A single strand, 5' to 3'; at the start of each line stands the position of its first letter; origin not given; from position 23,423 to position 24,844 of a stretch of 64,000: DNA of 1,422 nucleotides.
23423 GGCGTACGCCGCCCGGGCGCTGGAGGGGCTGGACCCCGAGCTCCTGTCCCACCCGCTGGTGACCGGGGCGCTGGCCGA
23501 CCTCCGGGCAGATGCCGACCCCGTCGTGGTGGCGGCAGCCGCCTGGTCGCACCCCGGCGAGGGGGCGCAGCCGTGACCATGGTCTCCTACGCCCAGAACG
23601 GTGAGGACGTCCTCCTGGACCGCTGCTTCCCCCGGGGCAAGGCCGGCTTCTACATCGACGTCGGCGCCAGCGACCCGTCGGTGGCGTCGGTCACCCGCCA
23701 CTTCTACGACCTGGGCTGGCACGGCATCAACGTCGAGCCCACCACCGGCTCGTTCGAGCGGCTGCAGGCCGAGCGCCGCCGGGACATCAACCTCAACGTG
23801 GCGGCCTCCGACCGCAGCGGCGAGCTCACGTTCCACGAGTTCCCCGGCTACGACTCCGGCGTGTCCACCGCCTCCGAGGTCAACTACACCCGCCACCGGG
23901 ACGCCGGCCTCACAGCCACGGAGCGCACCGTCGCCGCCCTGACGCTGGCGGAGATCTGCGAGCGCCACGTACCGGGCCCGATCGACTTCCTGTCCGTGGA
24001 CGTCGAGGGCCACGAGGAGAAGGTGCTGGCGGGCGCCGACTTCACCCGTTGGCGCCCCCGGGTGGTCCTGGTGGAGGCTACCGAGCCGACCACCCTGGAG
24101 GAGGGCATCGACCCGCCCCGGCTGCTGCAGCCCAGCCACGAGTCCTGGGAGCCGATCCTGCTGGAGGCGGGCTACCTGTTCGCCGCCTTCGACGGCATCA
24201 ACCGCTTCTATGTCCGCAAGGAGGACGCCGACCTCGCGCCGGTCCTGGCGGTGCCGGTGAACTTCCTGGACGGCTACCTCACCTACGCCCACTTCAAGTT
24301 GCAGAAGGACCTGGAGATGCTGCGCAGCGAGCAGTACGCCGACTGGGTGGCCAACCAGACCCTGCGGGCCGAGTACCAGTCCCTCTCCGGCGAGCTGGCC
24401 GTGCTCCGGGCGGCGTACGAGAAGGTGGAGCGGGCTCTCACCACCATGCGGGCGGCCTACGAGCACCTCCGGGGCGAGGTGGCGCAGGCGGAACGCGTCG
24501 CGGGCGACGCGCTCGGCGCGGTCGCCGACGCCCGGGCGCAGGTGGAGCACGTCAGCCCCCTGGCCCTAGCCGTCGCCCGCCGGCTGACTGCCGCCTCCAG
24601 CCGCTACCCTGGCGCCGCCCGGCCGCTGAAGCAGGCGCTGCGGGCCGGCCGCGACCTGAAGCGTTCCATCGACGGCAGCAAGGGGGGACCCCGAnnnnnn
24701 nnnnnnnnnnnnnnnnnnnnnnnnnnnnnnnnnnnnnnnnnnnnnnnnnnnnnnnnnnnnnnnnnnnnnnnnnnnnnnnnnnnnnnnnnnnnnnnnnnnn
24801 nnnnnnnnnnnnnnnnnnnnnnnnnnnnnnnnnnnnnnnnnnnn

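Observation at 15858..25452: Polysaccharide-tailoring gene set: three FkbM methyltransferases, a CmoB-like methyltransferase, an acyltransferase-3 and a tandem GT4-GT4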

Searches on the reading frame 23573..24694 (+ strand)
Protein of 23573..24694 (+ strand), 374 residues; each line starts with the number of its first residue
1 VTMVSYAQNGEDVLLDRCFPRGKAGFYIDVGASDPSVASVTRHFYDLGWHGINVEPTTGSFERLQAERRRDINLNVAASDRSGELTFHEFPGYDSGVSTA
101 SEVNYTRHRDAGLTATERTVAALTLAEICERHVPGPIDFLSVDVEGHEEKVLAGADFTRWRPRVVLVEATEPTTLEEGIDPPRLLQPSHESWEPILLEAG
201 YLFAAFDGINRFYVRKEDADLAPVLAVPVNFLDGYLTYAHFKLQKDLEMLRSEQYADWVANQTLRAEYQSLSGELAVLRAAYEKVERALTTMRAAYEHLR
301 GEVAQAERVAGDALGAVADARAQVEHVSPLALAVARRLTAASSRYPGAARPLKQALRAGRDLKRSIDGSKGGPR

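Call 6: search_protein_families(library=pfam, proteins=[window:23573-24694:+], max_evalue=0.01)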
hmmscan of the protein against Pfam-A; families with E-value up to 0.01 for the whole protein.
window:23573-24694:+ (374 aa): 1 family
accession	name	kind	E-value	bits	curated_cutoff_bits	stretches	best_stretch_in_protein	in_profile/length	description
PF05050.19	Methyltransf_21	-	1e-25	91.3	22.7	1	29-202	1-172/173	Methyltransferase FkbM domain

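Call 25: search_solved_structures(query=window:23573-24694:+, max_evalue=1)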
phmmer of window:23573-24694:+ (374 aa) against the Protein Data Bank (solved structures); distinct sequences matched with E-value up to 1: 2.
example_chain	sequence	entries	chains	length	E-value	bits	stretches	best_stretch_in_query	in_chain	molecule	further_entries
6iac_D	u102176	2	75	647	0.83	12.1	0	248-306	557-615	Minor structural protein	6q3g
6iab_A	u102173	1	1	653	0.84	12.1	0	248-306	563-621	Tail Fiber of phage P68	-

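Call 36: find_homologous_proteins(query=window:23573-24694:+, max_evalue=0.00001)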
Query window:23573-24694:+ (374 aa): 1402 proteins with E <= 0.00001 among 8000 candidates; the best 120 are listed.
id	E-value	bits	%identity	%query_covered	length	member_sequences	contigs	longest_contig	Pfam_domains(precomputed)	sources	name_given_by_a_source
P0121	8.1e-245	830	100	99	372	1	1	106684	PF05050.20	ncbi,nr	ncbi:MAG TPA: FkbM family methyltransferase [Actinomycetota bacterium]|nr:FkbM family methyltransfer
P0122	2.6e-220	749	90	100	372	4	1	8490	PF05050.20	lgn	-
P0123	1.7e-187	641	77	100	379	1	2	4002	PF05050.20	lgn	-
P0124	1.0e-172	593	71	99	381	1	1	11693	PF05050.20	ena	-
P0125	3.1e-165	568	70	99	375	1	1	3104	PF05050.20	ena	-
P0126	9.9e-161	553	68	99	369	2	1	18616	PF05050.20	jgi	jgi:FkbM family methyltransferase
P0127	7.0e-159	547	69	98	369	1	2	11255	PF05050.20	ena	-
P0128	4.5e-138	479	61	99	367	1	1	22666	PF05050.20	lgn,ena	-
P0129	2.0e-123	430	59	96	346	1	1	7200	PF05050.20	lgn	-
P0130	2.6e-122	427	57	98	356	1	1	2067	PF05050.20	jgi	jgi:FkbM family methyltransferase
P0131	2.9e-120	420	57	97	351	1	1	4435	PF05050.20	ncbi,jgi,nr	ncbi:MAG TPA: FkbM family methyltransferase [Actinomycetota bacterium]|nr:FkbM family methyltransfer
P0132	3.5e-119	416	57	98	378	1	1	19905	PF05050.20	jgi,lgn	jgi:FkbM family methyltransferase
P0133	1.6e-118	414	58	98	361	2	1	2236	PF05050.20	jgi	-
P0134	4.8e-118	413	58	98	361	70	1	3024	PF05050.20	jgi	jgi:FkbM family methyltransferase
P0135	8.2e-118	412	56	98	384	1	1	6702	PF05050.20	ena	-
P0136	1.1e-117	412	58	97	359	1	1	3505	PF05050.20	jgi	jgi:FkbM family methyltransferase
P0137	1.3e-115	405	56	96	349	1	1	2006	PF05050.20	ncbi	ncbi:MAG: FkbM family methyltransferase [Actinomycetota bacterium]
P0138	7.5e-115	402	56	97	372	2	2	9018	PF05050.20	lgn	-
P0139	7.6e-115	402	56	98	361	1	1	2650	PF05050.20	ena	-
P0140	3.2e-114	400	58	98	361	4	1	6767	PF05050.20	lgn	-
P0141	3.5e-114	400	56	98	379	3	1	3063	PF05050.20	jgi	jgi:FkbM family methyltransferase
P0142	2.5e-113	397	56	98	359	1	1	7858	PF05050.20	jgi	jgi:FkbM family methyltransferase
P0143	6.9e-110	386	53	96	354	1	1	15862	PF05050.20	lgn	-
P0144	1.2e-109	385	52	98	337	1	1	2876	PF05050.20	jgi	jgi:hypothetical protein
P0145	2.7e-109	384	54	98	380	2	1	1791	PF05050.20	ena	-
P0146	4.5e-109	383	54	98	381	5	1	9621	PF05050.20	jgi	jgi:FkbM family methyltransferase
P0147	5.2e-109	383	52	98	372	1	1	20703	PF05050.20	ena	-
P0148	9.9e-108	379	50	97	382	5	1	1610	PF05050.20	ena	-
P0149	2.4e-107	377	54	98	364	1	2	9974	PF05050.20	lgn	-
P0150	2.9e-107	377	53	98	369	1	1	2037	PF05050.20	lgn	-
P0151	4.0e-107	377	52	98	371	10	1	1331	PF05050.20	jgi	jgi:FkbM family methyltransferase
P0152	2.5e-105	371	51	99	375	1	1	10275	PF05050.20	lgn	-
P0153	2.6e-105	371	61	82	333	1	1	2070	PF05050.20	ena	-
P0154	4.0e-105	370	53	99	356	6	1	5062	PF05050.20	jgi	-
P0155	1.4e-104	368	53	98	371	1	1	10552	PF05050.20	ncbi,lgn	ncbi:MAG: FkbM family methyltransferase [Acidimicrobiales bacterium]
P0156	1.6e-104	368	53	98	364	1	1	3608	PF05050.20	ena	-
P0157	3.9e-104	367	51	99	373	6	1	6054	PF05050.20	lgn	-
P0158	4.2e-104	367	53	95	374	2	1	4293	PF05050.20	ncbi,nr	ncbi:MAG: FkbM family methyltransferase [Actinomycetota bacterium]|nr:FkbM family methyltransferase 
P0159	8.7e-104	366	51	98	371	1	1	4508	PF05050.20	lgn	-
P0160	9.3e-104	366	52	99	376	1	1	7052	PF05050.20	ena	-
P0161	9.9e-104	366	54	98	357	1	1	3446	PF05050.20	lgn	-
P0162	1.2e-103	365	52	99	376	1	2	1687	PF05050.20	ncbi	-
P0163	1.5e-103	365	52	97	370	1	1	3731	PF05050.20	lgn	-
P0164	1.6e-103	365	52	98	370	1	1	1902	PF05050.20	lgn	-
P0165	2.1e-103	364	52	98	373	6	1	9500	PF05050.20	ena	-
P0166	3.4e-103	364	51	95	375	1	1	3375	PF05050.20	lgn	-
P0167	6.8e-103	363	51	99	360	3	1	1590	PF05050.20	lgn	-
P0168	1.3e-102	362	52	97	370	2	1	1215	PF05050.20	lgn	-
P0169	2.0e-102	361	50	99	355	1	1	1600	PF05050.20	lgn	-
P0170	2.3e-102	361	51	98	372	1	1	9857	PF05050.20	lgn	-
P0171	4.9e-102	360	51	98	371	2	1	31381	PF05050.20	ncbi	ncbi:MAG: FkbM family methyltransferase [Acidimicrobiales bacterium]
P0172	5.8e-102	360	52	95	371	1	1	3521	PF05050.20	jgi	jgi:FkbM family methyltransferase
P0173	8.3e-102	359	51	99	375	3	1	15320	PF05050.20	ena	-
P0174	3.8e-101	357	51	97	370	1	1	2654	PF05050.20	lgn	-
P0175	5.5e-101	357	52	98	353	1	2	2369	PF05050.20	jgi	jgi:FkbM family methyltransferase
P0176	6.5e-101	356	52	100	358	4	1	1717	PF05050.20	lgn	-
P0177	8.7e-101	356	51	98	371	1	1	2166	PF05050.20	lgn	-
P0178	9.8e-101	356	49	99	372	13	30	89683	PF05050.20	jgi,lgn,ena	jgi:FkbM family methyltransferase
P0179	1.1e-100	356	51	97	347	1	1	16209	PF05050.20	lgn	-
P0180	2.0e-100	355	49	98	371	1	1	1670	PF05050.20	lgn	-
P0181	2.0e-100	355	52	95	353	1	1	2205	PF05050.20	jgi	-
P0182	2.4e-100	354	51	98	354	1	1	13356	PF05050.20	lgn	-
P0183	5.0e-100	353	49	99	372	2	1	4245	PF05050.20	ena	-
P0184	5.5e-100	353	52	97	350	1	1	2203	PF05050.20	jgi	jgi:FkbM family methyltransferase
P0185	1.8e-99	352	51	97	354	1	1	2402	PF05050.20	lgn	-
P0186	5.5e-99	350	50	99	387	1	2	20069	PF05050.20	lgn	-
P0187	8.2e-99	349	50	99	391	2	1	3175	PF05050.20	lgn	-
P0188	2.0e-98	348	49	98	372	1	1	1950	PF05050.20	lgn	-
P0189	2.9e-98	348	51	99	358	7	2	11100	PF05050.20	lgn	-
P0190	4.1e-98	347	50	97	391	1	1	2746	PF05050.20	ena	-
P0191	4.5e-98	347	51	97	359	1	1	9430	PF05050.20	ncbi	-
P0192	1.2e-97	346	50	98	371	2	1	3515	PF05050.20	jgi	-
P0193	1.6e-97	345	50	97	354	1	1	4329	PF05050.20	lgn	-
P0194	2.3e-97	345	50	98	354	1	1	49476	PF05050.20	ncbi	ncbi:MAG: FkbM family methyltransferase [Acidimicrobiales bacterium]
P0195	3.3e-97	344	50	100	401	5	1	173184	PF05050.20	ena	-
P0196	4.6e-97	344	49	98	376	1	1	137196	PF05050.20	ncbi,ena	-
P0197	6.3e-97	343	49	99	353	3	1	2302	PF05050.20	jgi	-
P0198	1.5e-96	342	49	99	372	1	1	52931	PF05050.20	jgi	-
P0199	1.6e-96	342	50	98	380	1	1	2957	PF05050.20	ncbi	-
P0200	1.7e-96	342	50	98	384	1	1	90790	PF05050.20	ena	-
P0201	3.4e-96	341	48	98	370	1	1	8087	PF05050.20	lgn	-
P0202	4.4e-96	340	47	99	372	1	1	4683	PF05050.20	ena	-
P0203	5.3e-96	340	50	97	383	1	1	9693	PF05050.20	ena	-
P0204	5.8e-96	340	50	98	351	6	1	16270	PF05050.20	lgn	-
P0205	6.3e-96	340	49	97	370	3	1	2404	PF05050.20,PF19220.7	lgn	-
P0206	9.1e-96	339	49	97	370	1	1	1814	PF05050.20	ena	-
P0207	1.1e-95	339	48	96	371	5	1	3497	PF05050.20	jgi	jgi:FkbM family methyltransferase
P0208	2.3e-95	338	48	99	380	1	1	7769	PF05050.20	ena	-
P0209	2.7e-95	338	50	98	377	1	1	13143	PF05050.20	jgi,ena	-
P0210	2.8e-95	338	50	97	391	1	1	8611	PF05050.20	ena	-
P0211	3.4e-95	338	48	98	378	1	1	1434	PF05050.20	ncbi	-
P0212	3.7e-95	337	48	99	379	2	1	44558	PF05050.20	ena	-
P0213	4.3e-95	337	48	98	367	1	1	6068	PF05050.20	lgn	-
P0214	4.4e-95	337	49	93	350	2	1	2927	PF05050.20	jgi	jgi:FkbM family methyltransferase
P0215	4.8e-95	337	49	98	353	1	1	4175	PF05050.20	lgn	-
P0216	6.8e-95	336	49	99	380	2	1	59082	PF05050.20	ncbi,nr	ncbi:MAG TPA: FkbM family methyltransferase [Acidimicrobiales bacterium]|nr:FkbM family methyltransf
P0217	9.3e-95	336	50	97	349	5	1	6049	PF05050.20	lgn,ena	-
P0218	1.1e-94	336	49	96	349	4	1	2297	PF05050.20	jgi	jgi:FkbM family methyltransferase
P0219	1.1e-94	336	48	98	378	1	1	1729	PF05050.20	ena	-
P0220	1.8e-94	335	49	98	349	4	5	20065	PF05050.20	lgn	-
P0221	1.8e-94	335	48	98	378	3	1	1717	PF05050.20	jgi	jgi:FkbM family methyltransferase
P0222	2.2e-94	335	47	98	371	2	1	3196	PF05050.20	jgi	-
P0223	2.7e-94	335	50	97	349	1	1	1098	PF05050.20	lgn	-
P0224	3.8e-94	334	48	96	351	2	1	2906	PF05050.20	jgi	-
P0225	4.0e-94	334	49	97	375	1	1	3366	PF05050.20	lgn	-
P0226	4.7e-94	334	48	98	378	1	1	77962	PF05050.20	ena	-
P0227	4.8e-94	334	49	99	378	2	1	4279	PF05050.20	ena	-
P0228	4.8e-94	334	45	100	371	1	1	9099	PF05050.20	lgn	-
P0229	6.7e-94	333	50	98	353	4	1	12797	PF05050.20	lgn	-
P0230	7.1e-94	333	50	99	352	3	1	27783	PF05050.20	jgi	jgi:FkbM family methyltransferase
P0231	1.0e-93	333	49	93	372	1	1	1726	PF05050.20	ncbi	-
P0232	1.4e-93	332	48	99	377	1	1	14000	PF05050.20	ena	-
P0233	1.7e-93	332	55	81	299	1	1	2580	PF05050.20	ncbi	ncbi:MAG TPA: FkbM family methyltransferase, partial [Acidimicrobiales bacterium]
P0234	1.9e-93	332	48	97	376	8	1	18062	PF05050.20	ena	-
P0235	2.0e-93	332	48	98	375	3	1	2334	PF05050.20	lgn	-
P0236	4.5e-93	331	48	98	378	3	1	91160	PF05050.20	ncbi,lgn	-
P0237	5.1e-93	330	49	98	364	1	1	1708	PF05050.20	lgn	-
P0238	7.6e-93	330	48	99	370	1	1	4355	PF05050.20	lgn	-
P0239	8.1e-93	330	49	98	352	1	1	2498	PF05050.20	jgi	jgi:FkbM family methyltransferase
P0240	1.3e-92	329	49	98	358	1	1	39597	PF05050.20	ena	-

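Call 46: predict_structure(alignment_id=A2)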
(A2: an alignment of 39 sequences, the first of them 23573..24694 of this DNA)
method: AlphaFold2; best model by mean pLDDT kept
length: 374 residues; sequences in the alignment: 39
mean_pLDDT: 86.5   pTM: 0.69
mean pLDDT of the five models: 86.5, 86.5, 85.8, 85.0, 83.2
residues with pLDDT >= 90: 252; 70-90: 53; 50-70: 60; < 50: 9
segments of 3 or more residues with pLDDT < 50: 180-183
pLDDT, mean of each block of 10 residues (from residue 1): 88 93 95 85 96 95 95 98 96 83 91 93 98 98 95 98 96 63 73 98 95 98 95 90 92 96 96 94 94 93 87 73 54 58 55 64 59 46
secondary structure, 60 per line:
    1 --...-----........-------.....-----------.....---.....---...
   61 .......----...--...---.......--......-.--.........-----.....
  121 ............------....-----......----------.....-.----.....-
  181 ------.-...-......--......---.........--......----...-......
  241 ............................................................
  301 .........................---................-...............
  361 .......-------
elements in order: E3-5 H11-18 E26-30 H42-46 E50-54 H58-67 E72-74 E77-79 E83-89 H92-97 H102-110 E116-124 H125-132 E139-142 H148-153 E164-168 H175-179 H193-198 E201-206 E210-215 H221-226 E235-237 H238-325 H329-344 H346-367

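Call 65: search_protein_families(library=ncbifam, proteins=[window:23573-24694:+], max_evalue=0.001)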
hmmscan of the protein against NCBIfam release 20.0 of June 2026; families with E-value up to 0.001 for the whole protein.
window:23573-24694:+ (374 aa): 1 family
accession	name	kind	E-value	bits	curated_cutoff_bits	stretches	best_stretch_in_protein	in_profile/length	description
TIGR01444.1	fkbM_fam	subfamily_domain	2.9e-21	76.4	37.7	1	27-166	2-140/143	FkbM family methyltransferase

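Call 76: find_related_loci(query=A2, collection=metagenome_contigs, flank=10000)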
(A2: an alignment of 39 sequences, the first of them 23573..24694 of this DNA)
Query A2 (374 aa) in metagenome_contigs; peptide patterns used: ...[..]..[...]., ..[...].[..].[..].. (x = any residue, [..] = any of these).
600 stretches matched a pattern (row limit reached: there are more); 576 encode a relative of the query (tblastn E <= 1e-3); the best 80 are kept; 80 distinct loci.
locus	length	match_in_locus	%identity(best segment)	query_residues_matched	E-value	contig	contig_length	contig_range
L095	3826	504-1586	46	2-369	3e-93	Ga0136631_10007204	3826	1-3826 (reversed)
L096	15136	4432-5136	52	2-247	2e-79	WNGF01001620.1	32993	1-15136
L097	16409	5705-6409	52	2-247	2e-79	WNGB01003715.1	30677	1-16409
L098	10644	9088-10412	52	3-248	6e-77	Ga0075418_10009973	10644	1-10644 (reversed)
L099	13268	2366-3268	43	1-359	1e-74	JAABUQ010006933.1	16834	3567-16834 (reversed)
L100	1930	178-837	55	4-235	2e-76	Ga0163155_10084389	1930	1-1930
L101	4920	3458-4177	48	1-250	6e-73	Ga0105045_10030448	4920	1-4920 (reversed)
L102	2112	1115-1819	52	3-250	2e-75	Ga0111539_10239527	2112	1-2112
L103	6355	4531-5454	44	1-324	2e-71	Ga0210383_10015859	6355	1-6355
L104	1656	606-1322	50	1-247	6e-75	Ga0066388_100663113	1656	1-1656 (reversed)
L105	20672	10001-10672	52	4-242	7e-71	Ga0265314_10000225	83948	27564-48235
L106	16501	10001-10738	47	1-256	5e-69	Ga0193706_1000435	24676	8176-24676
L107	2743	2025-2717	49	1-252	2e-69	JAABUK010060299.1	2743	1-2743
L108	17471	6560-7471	42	1-334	1e-68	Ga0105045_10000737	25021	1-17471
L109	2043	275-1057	47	3-265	7e-70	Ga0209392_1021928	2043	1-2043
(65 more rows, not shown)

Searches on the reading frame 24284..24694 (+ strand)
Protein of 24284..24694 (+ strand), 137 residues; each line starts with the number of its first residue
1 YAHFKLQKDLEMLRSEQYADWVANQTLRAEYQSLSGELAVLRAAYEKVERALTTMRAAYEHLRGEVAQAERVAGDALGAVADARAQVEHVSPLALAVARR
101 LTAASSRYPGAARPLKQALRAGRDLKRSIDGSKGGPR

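Call 93: search_protein_representatives(protein=window:24284-24694:+)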
Query: 137 residues. Proteins with E-value up to 0.001 (for the whole library): 18; up to 1e-10: 5; up to 1e-30: 0. The best 18 are listed.
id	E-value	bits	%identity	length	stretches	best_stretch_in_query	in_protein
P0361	1.2e-28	116.3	56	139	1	8-132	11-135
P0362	2.2e-28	115.5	54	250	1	3-132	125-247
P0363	5.0e-24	101.4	56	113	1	22-132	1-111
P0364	1.2e-23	100.2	49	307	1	4-130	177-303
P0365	4.8e-15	72.4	41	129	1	19-134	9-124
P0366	1.1e-09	55.2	45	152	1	24-131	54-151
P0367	3.1e-09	53.7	46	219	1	16-129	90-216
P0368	1.7e-08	51.3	41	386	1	8-131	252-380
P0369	1.8e-07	48.0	37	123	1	25-131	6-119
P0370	1.8e-06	44.7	47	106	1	21-129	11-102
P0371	2.8e-06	44.1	31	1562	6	23-84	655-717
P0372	4.9e-06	43.4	39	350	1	18-135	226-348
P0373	1.7e-05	41.6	50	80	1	66-128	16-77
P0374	1.4e-04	38.7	33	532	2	28-128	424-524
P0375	2.2e-04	38.0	45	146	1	19-109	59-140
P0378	4.3e-04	37.1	39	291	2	6-67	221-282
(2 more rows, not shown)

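Call 94: search_protein_families(library=pfam, proteins=[P0374, P0368, P0372, P0364, P0378], max_evalue=0.001)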
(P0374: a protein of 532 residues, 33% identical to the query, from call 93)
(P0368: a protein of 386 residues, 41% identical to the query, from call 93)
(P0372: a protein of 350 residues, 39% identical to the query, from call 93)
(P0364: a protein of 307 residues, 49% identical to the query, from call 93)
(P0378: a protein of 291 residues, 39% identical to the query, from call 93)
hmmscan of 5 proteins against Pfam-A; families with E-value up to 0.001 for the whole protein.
P0374 (532 aa): 3 families
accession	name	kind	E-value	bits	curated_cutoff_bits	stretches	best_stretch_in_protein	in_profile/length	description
PF08241.18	Methyltransf_11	-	2.8e-09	37.9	21.2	1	71-181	1-94/95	Methyltransferase domain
PF13649.12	Methyltransf_25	-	5e-06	27.6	27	1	127-178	47-97/97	Methyltransferase domain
PF13489.12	Methyltransf_23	-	6.6e-05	23.1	27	1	58-184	13-118/164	Methyltransferase domain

P0368 (386 aa): 1 family
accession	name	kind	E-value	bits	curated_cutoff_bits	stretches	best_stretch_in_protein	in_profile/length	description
PF05050.19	Methyltransf_21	-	2.5e-14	54.2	22.7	1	27-204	1-171/173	Methyltransferase FkbM domain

P0372 (350 aa): 1 family
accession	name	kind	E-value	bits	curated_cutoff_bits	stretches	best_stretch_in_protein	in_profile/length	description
PF05050.19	Methyltransf_21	-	1.6e-12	48.3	22.7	1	86-169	86-172/173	Methyltransferase FkbM domain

P0364 (307 aa): 0 families

P0378 (291 aa): 28 families (the best 25 are shown)
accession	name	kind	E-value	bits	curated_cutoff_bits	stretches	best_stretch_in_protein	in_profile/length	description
PF02090.21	SPAM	-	5e-08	33.4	35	1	133-228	13-108/142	Salmonella surface presentation of antigen gene type M protein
PF14662.11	KASH_CCD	-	1.2e-07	32.3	43.3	2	204-283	62-141/191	Coiled-coil region of CCDC155 or KASH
PF01166.23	TSC22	-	1.4e-07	32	30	0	169-205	9-45/57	TSC-22/dip/bun family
PF24922.1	ACBP4_C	-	1.8e-07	31.8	31.2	0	187-237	2-52/105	Acyl-CoA-binding domain-containing protein 4-6, C-terminal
PF06005.17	ZapB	-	2.8e-07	31.3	31.5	0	226-267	21-62/71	Cell division protein ZapB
PF21037.2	CCDC138_cc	-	6.8e-07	29.7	27.1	0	192-222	12-42/59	Coiled-coil-domain-containing protein 138, coiled-coil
PF17675.6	APG6_N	-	1.5e-06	29.1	45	0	182-272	31-123/132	Apg6 coiled-coil region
PF11365.13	SOGA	-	1.7e-06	29.4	31.1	1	137-228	5-94/94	Protein SOGA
PF13851.11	GAS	-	2e-06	27.8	32.3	0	212-284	29-104/200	Growth-arrest specific micro-tubule binding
PF13870.11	CCDC113_CCDC96_CC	-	2.4e-06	27.8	31.6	1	198-289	80-176/177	CCDC113/CCDC96, coiled-coil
PF07407.17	Seadorna_VP6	-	4.5e-06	26.5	27.2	0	173-213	1-41/399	Seadornavirus VP6 protein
PF24319.2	DUF7491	-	5e-06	27.1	30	0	141-227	2-88/90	Coiled-coil region of unknown function (DUF7491)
PF06156.18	YabA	-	5.3e-06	27.4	30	0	164-212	12-60/103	Initiation control protein YabA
PF10473.14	CENP-F_leu_zip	-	9.2e-06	26.2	34.5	0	140-229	11-100/140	Leucine-rich repeats of kinetochore protein Cenp-F/LEK1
PF02183.23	HALZ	-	1e-05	26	28.1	0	228-251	17-40/43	Homeobox associated leucine zipper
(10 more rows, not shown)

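Call 96: find_encoding_contigs(protein=P0374, flank=10000, max_places=2)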
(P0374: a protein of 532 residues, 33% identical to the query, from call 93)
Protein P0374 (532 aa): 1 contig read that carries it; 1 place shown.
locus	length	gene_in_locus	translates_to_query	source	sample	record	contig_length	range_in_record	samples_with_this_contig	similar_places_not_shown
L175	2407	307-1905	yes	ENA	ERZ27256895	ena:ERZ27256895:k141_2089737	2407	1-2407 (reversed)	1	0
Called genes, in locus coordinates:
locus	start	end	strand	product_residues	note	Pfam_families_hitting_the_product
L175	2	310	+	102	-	?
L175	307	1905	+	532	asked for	PF08241:Methyltransf_11, PF13649:Methyltransf_25 (faint)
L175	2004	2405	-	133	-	?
